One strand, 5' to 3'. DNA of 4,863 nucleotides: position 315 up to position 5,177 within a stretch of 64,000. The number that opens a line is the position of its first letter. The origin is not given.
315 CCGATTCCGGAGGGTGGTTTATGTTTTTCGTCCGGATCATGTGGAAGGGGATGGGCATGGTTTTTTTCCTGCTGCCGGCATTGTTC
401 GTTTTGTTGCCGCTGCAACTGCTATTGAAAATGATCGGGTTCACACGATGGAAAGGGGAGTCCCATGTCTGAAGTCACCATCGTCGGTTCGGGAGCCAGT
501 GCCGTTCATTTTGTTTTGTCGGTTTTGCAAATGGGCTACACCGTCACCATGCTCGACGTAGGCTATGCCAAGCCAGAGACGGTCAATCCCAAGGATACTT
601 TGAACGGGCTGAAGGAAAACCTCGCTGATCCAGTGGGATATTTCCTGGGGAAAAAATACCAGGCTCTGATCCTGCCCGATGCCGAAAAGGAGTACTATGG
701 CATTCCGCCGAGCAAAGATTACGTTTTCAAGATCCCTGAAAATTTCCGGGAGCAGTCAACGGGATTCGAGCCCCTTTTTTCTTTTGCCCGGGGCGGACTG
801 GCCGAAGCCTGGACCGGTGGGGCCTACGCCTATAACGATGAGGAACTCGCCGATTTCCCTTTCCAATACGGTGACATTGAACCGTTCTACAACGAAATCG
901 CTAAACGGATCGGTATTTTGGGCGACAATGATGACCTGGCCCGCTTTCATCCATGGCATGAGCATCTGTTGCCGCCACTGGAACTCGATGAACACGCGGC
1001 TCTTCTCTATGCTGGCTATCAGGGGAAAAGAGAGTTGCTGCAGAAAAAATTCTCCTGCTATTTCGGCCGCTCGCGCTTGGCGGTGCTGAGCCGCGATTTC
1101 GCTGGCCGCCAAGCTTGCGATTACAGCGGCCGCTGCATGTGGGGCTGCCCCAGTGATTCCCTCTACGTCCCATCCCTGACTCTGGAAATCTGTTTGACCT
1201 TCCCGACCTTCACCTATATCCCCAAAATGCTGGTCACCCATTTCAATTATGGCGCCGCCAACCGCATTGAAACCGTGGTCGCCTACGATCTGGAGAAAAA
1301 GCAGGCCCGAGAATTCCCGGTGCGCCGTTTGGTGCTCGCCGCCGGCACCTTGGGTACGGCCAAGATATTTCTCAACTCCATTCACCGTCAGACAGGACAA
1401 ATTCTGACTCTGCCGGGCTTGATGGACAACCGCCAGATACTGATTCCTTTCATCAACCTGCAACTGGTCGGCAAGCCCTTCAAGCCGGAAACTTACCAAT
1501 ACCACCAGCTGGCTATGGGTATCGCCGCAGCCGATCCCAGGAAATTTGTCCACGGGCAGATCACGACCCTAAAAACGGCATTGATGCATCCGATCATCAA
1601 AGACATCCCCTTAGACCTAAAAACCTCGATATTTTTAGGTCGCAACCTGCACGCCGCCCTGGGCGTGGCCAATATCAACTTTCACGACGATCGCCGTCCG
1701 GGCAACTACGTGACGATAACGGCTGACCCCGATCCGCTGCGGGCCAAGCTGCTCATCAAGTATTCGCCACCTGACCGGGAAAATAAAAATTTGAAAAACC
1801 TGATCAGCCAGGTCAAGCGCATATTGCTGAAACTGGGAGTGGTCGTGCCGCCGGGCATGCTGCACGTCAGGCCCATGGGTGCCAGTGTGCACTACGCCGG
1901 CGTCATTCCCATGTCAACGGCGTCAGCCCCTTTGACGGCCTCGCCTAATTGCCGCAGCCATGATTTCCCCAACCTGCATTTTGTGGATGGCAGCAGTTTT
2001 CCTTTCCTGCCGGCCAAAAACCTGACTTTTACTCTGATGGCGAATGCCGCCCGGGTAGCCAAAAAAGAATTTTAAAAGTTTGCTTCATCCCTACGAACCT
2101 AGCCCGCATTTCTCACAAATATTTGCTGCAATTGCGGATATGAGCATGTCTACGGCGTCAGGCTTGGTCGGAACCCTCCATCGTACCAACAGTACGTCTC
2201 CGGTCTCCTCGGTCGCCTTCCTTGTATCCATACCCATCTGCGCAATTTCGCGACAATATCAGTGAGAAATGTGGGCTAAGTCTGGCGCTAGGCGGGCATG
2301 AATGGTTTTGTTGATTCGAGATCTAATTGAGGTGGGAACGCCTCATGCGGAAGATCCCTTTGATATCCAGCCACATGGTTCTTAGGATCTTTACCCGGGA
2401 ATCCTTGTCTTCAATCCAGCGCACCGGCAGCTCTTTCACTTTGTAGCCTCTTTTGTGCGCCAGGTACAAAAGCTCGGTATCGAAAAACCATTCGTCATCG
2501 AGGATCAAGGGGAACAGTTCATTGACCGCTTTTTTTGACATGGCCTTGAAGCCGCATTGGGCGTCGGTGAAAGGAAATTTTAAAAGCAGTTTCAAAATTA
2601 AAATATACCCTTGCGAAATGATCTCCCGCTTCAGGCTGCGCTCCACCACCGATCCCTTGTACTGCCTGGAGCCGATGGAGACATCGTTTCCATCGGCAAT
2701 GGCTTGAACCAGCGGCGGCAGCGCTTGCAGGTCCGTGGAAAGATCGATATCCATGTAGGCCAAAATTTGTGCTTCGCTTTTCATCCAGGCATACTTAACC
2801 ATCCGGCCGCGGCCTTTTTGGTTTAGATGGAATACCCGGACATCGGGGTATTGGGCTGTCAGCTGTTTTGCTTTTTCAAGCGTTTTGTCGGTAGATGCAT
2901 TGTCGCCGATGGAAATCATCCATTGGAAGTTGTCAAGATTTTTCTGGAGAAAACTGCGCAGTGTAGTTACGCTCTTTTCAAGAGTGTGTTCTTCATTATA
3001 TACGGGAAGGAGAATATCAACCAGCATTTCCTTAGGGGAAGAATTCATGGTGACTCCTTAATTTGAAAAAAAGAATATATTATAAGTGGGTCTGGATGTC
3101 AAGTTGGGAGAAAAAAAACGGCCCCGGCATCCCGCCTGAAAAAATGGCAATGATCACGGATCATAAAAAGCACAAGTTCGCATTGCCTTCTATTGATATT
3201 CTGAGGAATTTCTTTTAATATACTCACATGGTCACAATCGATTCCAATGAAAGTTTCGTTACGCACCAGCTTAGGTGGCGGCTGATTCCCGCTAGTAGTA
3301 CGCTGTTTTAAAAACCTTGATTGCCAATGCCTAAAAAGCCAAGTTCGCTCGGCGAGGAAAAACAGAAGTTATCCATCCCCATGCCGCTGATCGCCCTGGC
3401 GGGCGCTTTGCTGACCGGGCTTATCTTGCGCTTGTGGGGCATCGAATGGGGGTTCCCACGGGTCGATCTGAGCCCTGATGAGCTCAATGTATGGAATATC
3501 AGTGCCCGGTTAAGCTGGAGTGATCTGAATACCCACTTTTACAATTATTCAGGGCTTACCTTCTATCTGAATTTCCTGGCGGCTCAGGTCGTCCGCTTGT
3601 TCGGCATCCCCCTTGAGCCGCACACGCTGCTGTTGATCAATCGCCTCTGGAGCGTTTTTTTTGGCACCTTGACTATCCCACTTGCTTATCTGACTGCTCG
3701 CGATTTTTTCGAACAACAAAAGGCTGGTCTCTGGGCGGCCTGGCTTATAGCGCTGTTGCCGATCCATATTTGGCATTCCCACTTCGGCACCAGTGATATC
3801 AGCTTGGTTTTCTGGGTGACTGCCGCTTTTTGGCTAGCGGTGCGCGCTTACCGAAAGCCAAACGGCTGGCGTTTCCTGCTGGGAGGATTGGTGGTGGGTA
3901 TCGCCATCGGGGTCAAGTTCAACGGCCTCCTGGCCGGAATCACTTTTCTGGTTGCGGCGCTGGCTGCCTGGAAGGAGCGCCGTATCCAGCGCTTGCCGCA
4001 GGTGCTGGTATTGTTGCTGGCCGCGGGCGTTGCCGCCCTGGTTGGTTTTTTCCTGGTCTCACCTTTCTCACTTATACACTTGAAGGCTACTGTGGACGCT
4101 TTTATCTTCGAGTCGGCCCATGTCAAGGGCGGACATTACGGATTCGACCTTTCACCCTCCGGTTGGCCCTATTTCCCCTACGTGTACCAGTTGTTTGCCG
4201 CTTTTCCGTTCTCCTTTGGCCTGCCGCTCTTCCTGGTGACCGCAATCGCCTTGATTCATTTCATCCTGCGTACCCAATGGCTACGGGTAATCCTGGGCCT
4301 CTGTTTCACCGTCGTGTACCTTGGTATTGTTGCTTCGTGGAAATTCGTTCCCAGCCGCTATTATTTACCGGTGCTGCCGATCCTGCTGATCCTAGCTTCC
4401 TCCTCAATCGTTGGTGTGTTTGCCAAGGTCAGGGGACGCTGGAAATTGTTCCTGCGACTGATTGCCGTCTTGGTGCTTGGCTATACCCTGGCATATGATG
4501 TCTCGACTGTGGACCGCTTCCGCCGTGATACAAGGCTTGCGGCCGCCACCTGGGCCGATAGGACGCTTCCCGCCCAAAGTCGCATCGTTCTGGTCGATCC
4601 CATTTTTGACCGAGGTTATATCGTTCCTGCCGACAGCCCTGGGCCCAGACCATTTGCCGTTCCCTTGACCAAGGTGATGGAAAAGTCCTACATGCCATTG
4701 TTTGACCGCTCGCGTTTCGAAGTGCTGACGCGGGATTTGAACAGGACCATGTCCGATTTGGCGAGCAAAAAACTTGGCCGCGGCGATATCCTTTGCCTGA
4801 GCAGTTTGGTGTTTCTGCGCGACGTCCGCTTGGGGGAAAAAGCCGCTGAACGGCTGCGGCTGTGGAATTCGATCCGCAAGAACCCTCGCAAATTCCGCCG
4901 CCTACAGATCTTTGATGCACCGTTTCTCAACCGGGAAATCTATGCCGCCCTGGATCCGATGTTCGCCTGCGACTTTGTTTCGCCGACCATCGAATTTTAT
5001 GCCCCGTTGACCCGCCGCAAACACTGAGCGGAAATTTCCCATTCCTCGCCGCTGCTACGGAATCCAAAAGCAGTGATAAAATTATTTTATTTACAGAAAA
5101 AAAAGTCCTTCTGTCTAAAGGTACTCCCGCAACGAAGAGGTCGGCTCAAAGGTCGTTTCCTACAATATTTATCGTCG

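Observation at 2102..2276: MITE-like element with terminal inverted repeats and a second, minimal copy at 62167..62226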

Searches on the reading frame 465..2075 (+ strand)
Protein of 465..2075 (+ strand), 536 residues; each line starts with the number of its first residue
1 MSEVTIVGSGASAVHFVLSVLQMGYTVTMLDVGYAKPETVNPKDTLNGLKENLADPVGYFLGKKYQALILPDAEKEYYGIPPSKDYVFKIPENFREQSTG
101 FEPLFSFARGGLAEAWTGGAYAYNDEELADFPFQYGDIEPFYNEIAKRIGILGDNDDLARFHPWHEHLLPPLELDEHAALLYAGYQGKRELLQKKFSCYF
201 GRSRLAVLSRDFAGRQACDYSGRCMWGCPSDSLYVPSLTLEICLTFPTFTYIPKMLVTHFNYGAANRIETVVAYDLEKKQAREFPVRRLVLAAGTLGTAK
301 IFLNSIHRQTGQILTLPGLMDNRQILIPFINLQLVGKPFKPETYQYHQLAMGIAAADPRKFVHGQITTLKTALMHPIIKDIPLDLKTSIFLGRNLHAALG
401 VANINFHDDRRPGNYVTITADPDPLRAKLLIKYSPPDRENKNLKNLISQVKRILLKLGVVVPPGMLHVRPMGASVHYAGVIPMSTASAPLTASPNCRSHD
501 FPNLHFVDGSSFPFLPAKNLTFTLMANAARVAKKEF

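Call 57: search_protein_families(library=pfam, proteins=[window:465-2075:+], max_evalue=0.00001)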
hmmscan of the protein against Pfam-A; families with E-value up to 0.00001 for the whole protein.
window:465-2075:+ (536 aa): 1 family
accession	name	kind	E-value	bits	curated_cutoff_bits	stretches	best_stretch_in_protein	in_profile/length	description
PF05199.19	GMC_oxred_C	-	3.5e-08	34.5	24.6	1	472-528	83-139/139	GMC oxidoreductase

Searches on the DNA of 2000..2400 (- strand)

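Call 19: search_rna_families(source=window, start=2000, end=2400, threshold=evalue, max_evalue=10)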
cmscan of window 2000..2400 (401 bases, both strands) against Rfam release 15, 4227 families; matches with E-value up to 10: 1.
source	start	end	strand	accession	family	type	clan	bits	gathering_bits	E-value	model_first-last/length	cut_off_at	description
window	2001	2049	-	RF03006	M23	Gene; sRNA;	-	14.8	41.2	4.4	1-53/53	no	M23 RNA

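Call 27: search_dna_similar(query=window:2090-2290:-, collection=plasmids, mode=distant, max_evalue=10, max_rows=20)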
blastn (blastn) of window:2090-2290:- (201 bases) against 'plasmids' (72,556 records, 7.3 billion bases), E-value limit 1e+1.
Records with a match: 4; places in all: 4; records where one place covers at least 80% of the query: 0.
Best place of each record, by identity: >=99% 1; 95-99% 1; 90-95% 1; 80-90% 1.
By first word of the organism name: Clostridium 1; Caballeronia 1; Calothrix 1; Pseudomonas 1.
By predicted mobility (MOB-suite, as given by PLSDB): non-mobilizable 3; conjugative 1.
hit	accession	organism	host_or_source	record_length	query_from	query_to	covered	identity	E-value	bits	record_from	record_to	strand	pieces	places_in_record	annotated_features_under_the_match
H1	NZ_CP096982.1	Clostridium felsineum DSM 794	whole organism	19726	149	183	17%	85.7%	2e+0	39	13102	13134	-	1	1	tail fiber protein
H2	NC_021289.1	Caballeronia insecticola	-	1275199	160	185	13%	92.3%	2e+0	39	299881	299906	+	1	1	none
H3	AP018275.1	Calothrix sp. NIES-4101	-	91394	168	191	12%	95.8%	2e+0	40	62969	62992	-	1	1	hypothetical protein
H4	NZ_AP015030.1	Pseudomonas putida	-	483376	174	193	10%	100.0%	7e+0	37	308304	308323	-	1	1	none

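Call 28: search_dna_similar(query=window:2090-2290:-, collection=phages, mode=distant, max_evalue=10, max_rows=20)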
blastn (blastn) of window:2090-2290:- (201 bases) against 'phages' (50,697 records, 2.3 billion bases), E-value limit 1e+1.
Records with a match: 9; places in all: 9; records where one place covers at least 80% of the query: 0.
Best place of each record, by identity: >=99% 1; 90-95% 3; 80-90% 5.
By first word of the organism name: Arthrobacter 3; Rhizobium 2; Mycobacterium 2; Salmonella 1; Bacteriophage 1.
By host as written in the record: Rhizobium etli Brasil5 2; Arthrobacter globiformis B-2979 2; Mycobacterium smegmatis mc2 155 2; Arthrobacter globiformis NRRL B-2880 1; Salmonella sp. 10-481A 1; - 1.
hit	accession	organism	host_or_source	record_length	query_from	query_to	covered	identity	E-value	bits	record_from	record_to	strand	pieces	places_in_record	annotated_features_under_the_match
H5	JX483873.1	Rhizobium phage RHEph01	Rhizobium etli Brasil5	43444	52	90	19%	80.5%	8e+0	37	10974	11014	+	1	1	putative phage single-stranded DNA-binding protein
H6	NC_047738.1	Rhizobium phage RHEph01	Rhizobium etli Brasil5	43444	52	90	19%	80.5%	8e+0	37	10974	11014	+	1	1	Gp2.5-like ssDNA binding protein and ssDNA annealing protein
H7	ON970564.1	Arthrobacter phage GantcherGoblin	Arthrobacter globiformis B-2979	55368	135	164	15%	87.1%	8e+0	36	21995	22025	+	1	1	25: tape measure protein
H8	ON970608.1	Arthrobacter phage Uzumaki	Arthrobacter globiformis B-2979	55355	135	164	15%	87.1%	8e+0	36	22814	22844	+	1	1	26: tape measure protein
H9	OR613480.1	Arthrobacter phage Argan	Arthrobacter globiformis NRRL B-2880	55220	135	164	15%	87.1%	8e+0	36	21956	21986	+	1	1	25: tape measure protein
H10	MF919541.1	Mycobacterium phage YassJohnny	Mycobacterium smegmatis mc2 155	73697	72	95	12%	91.7%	8e+0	36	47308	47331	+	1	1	hypothetical protein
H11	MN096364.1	Mycobacterium phage Tomaszewski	Mycobacterium smegmatis mc2 155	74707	72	95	12%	91.7%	8e+0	36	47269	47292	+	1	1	70: hypothetical protein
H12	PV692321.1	Salmonella phage INF11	Salmonella sp. 10-481A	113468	177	200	12%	91.7%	8e+0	36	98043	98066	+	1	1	none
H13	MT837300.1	Bacteriophage sp.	human fecal samples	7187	72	90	9%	100.0%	8e+0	36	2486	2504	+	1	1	record has no annotation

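Call 29: get_annotated_region(hit=H3, flank=3000)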
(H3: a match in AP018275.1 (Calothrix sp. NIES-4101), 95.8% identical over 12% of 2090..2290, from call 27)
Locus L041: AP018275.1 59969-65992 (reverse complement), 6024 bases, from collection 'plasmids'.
description: Calothrix sp. NIES-4101 plasmid plasmid2 DNA, complete genome
organism: Calothrix sp. NIES-4101 (NCBI taxid 2005461)
taxonomy: Bacteria; Cyanobacteriota; Cyanophyceae; Nostocales; Calotrichaceae; Calothrix; Calothrix sp. NIES-4101
host: -; source: -; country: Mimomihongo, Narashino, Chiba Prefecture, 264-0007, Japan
typing (MOB-suite, as given by PLSDB): non-mobilizable; replicon rep_cluster_1679
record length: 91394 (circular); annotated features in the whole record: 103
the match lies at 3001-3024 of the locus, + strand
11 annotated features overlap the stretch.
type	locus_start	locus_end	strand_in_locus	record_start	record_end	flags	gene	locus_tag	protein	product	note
CDS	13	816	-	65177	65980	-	-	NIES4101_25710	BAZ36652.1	hypothetical protein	-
CDS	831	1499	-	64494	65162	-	tpm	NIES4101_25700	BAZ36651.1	thiopurine S-methyltransferase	-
CDS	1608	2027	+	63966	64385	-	-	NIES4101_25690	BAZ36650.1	transcriptional regulator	-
CDS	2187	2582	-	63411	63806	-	-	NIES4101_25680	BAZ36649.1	hypothetical protein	-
CDS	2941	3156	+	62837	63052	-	-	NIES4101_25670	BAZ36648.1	hypothetical protein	-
CDS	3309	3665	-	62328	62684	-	-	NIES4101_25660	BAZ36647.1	hypothetical protein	-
CDS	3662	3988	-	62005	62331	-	-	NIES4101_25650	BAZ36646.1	hypothetical protein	-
CDS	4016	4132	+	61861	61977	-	-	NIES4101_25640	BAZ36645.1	hypothetical protein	-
CDS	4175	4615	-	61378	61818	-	-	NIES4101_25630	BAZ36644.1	GCN5-related N-acetyltransferase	-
CDS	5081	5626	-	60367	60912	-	-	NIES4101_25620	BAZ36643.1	hypothetical protein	-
CDS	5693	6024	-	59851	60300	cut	-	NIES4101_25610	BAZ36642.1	hypothetical protein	-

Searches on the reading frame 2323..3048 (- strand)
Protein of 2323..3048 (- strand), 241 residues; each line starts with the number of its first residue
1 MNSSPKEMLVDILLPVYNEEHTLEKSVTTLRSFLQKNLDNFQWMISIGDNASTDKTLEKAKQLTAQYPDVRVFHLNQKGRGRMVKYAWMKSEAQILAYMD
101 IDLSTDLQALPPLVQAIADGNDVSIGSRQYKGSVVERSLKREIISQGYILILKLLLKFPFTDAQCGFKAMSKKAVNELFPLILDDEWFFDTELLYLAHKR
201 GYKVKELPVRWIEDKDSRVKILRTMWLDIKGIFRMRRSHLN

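Call 57: search_protein_families(library=pfam, proteins=[window:2323-3048:-], max_evalue=0.00001)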
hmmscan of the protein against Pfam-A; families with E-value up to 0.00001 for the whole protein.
window:2323-3048:- (241 aa): 1 family
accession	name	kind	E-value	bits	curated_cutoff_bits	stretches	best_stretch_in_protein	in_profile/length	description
PF00535.33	Glycos_transf_2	-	2.1e-22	80.3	23.3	1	12-179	2-168/168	Glycosyl transferase family 2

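Call 68: find_homologous_proteins(query=window:2323-3048:-, max_evalue=1e-40)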
Query window:2323-3048:- (241 aa): 2900 proteins with E <= 1e-40 among 3404 candidates; the best 120 are listed.
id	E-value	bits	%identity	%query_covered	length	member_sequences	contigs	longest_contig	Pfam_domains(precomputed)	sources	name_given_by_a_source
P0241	1.7e-153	527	98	100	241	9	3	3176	PF00535.33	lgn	-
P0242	4.1e-135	467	88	100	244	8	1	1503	PF00535.33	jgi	jgi:glycosyltransferase involved in cell wall biosynthesis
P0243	4.0e-132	457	84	100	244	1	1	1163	PF00535.33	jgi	jgi:glycosyltransferase involved in cell wall biosynthesis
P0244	2.4e-131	454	85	99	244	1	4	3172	PF00535.33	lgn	-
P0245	9.6e-131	453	85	100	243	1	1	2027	PF00535.33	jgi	jgi:glycosyltransferase involved in cell wall biosynthesis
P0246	1.8e-130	452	84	100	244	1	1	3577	PF00535.33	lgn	-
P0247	2.4e-130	451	84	100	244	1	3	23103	PF00535.33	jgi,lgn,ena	-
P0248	4.2e-130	450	84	99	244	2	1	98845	PF00535.33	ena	-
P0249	6.7e-130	450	83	100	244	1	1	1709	PF00535.33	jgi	jgi:glycosyltransferase involved in cell wall biosynthesis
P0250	7.2e-130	450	85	99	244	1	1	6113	PF00535.33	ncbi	-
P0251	9.1e-130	449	84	100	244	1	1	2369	PF00535.33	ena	-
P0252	1.2e-129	449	82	99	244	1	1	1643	PF00535.33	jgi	jgi:glycosyltransferase involved in cell wall biosynthesis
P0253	1.7e-129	448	84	100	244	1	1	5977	PF00535.33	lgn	-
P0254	1.7e-129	448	84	100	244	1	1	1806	PF00535.33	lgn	-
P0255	2.4e-129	448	84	100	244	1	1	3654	PF00535.33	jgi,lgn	-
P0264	1.9e-125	435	80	99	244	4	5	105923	PF00535.33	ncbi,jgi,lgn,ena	-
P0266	7.5e-123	427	80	100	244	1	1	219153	PF00535.33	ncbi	-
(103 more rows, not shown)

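Call 69: find_encoding_contigs(protein=P0248, flank=2500, max_places=2)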
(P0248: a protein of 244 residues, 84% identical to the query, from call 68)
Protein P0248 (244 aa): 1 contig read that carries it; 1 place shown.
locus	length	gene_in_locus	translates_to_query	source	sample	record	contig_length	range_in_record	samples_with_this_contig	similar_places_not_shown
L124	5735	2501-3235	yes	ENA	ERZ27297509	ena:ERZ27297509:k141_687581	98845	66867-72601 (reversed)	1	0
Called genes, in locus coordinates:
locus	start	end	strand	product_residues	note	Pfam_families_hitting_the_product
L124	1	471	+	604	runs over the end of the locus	PF00884:Sulfatase, PF01663:Phosphodiest (faint), PF16347:SGSH_C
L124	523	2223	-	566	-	PF13231:PMT_2, PF02366:PMT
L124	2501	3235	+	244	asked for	PF00535:Glycos_transf_2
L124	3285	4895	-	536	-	PF05199:GMC_oxred_C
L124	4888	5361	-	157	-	-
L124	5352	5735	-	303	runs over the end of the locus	PF01073:3Beta_HSD, PF01370:Epimerase, PF04321:RmlD_sub_bind (weak), PF07993:NAD_binding_4 (faint), PF13460:NAD_binding_10, PF16363:GDP_Man_Dehyd (weak)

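Call 70: find_encoding_contigs(protein=P0264, flank=2500, max_places=2)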
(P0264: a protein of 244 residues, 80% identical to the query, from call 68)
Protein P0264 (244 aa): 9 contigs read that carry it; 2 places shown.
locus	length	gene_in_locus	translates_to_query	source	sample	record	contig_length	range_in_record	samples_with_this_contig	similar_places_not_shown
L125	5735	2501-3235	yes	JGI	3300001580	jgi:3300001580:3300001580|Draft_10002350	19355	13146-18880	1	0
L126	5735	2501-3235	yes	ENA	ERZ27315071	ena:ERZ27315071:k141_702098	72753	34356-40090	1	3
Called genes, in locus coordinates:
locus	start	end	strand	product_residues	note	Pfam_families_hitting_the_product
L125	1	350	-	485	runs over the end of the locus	PF00732:GMC_oxred_N, PF01266:DAO, PF07992:Pyr_redox_2 (faint), PF05199:GMC_oxred_C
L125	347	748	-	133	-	-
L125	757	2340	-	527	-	-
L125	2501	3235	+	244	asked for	PF00535:Glycos_transf_2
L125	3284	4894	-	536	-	PF05199:GMC_oxred_C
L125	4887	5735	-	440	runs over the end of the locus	?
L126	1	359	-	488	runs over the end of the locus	PF00732:GMC_oxred_N, PF01266:DAO, PF07992:Pyr_redox_2 (faint), PF05199:GMC_oxred_C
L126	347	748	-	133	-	-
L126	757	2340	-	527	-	-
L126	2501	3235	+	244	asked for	PF00535:Glycos_transf_2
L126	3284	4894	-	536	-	PF05199:GMC_oxred_C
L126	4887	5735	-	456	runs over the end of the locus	PF01073:3Beta_HSD, PF01370:Epimerase, PF04321:RmlD_sub_bind (weak), PF07993:NAD_binding_4 (faint), PF13460:NAD_binding_10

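Call 71: find_encoding_contigs(protein=P0266, flank=2500, max_places=2)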
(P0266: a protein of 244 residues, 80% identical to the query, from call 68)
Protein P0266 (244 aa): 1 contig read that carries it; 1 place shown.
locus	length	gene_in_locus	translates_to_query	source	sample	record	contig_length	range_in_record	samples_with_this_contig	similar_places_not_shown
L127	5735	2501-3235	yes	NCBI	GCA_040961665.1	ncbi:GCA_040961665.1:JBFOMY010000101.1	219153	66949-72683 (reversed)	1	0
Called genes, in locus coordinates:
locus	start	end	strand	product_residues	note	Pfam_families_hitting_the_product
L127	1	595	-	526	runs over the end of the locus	-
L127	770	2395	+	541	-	-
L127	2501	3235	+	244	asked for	PF00535:Glycos_transf_2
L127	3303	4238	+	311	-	-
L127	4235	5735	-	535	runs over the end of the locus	PF05199:GMC_oxred_C (weak)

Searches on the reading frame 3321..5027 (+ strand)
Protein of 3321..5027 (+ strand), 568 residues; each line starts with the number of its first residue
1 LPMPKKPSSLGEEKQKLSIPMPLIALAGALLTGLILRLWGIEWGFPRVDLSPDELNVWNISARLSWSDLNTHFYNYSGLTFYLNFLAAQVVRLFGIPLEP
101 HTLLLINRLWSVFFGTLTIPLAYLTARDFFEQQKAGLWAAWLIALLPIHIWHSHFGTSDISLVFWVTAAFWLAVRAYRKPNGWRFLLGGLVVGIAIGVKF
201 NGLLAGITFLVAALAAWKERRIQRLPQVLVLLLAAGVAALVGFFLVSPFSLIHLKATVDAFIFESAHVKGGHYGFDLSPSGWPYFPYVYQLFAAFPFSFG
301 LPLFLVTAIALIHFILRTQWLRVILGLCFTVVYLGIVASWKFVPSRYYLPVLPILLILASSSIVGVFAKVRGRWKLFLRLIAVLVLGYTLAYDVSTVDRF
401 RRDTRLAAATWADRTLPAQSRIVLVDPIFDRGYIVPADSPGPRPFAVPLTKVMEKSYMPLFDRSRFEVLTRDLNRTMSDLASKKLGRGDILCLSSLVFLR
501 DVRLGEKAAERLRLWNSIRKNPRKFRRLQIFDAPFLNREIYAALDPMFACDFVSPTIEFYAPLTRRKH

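Call 90: search_protein_families(library=pfam, proteins=[window:3321-5027:+], max_evalue=0.001)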
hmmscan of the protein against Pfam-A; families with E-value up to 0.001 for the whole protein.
window:3321-5027:+ (568 aa): 2 families
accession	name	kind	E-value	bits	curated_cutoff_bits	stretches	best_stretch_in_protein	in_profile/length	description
PF02366.24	PMT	-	6.2e-13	49.3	22.7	1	108-241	86-215/245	Dolichyl-phosphate-mannose-protein mannosyltransferase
PF13231.12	PMT_2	-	8.9e-11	42.7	26.1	1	108-235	25-151/160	Dolichyl-phosphate-mannose-protein mannosyltransferase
